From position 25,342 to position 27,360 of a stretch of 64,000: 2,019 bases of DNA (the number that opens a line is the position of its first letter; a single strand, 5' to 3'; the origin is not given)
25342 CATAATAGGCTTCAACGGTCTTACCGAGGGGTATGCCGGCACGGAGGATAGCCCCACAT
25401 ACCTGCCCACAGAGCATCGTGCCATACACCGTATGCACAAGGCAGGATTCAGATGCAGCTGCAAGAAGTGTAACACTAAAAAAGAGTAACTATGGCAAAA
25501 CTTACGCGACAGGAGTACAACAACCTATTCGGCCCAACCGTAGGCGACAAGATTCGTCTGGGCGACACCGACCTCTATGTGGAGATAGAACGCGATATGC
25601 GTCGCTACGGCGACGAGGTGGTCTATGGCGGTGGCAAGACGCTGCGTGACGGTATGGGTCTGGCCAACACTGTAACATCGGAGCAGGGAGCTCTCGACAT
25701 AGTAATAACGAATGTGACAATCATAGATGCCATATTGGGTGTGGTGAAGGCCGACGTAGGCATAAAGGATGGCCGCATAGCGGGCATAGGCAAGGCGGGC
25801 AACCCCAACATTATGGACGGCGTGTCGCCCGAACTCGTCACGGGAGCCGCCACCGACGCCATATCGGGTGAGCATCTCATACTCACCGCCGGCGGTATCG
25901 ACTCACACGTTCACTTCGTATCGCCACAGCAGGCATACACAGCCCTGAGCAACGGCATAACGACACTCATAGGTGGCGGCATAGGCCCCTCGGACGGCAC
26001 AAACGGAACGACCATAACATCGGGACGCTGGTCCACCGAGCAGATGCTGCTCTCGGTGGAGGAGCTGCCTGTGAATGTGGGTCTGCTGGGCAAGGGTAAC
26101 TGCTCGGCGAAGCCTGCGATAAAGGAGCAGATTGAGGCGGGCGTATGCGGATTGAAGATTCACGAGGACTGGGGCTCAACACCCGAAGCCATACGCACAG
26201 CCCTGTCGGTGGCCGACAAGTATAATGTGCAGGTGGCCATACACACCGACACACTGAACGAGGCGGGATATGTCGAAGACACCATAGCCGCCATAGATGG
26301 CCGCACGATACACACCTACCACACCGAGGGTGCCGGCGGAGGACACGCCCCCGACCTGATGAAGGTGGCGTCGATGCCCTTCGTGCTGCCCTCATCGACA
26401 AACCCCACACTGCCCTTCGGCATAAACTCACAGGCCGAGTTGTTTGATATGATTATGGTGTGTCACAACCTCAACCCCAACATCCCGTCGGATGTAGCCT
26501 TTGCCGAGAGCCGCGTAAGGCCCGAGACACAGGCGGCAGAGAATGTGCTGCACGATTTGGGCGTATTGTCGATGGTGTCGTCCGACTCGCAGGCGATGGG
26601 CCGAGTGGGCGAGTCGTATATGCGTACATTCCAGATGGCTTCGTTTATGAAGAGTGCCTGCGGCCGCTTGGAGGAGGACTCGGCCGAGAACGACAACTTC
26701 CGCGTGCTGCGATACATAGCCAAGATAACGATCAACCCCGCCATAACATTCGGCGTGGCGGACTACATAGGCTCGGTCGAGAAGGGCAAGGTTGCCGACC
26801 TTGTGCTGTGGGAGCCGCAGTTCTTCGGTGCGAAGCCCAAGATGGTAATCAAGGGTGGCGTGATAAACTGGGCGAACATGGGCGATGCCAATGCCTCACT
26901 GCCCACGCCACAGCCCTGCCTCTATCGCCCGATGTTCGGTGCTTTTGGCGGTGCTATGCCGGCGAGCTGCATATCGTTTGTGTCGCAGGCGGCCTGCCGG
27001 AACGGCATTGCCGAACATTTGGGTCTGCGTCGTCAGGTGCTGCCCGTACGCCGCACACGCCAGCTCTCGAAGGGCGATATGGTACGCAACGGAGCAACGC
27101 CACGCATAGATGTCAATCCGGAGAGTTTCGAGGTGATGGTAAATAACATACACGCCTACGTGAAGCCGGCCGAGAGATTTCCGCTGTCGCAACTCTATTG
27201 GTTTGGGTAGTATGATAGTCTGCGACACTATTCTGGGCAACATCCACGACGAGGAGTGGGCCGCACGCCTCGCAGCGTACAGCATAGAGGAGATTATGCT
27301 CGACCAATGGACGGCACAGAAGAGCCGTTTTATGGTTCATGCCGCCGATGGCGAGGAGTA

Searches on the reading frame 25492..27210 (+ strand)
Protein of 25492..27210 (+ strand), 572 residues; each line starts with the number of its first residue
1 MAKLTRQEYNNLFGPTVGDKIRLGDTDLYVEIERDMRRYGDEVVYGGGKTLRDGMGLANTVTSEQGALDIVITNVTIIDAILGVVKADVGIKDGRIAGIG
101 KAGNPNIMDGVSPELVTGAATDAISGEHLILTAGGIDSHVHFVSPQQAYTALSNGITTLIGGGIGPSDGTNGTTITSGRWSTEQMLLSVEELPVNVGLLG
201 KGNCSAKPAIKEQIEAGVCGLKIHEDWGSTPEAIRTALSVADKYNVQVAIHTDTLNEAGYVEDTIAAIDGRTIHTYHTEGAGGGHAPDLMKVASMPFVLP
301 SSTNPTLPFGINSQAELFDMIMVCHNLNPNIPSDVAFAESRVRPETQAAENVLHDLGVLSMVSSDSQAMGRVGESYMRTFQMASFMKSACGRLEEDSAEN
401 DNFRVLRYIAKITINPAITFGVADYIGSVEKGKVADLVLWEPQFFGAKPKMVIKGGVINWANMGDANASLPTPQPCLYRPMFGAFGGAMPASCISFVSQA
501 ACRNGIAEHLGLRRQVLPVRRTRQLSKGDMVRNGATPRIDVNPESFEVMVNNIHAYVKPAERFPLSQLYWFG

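Call 62: search_protein_families(library=pfam, proteins=[window:25492-27210:+], max_evalue=0.00001)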
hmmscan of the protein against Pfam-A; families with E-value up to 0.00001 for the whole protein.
window:25492-27210:+ (572 aa): 3 families
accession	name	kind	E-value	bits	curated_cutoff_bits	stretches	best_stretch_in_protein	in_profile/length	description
PF01979.26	Amidohydro_1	-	8.8e-72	242.6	25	1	130-459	1-341/345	Amidohydrolase family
PF00449.26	Urease_alpha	-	7.7e-51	171.9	23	1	3-124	2-121/121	Urease alpha-subunit, N-terminal domain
PF07969.17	Amidohydro_3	-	3.6e-09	37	29.7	1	231-457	261-469/472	Amidohydrolase family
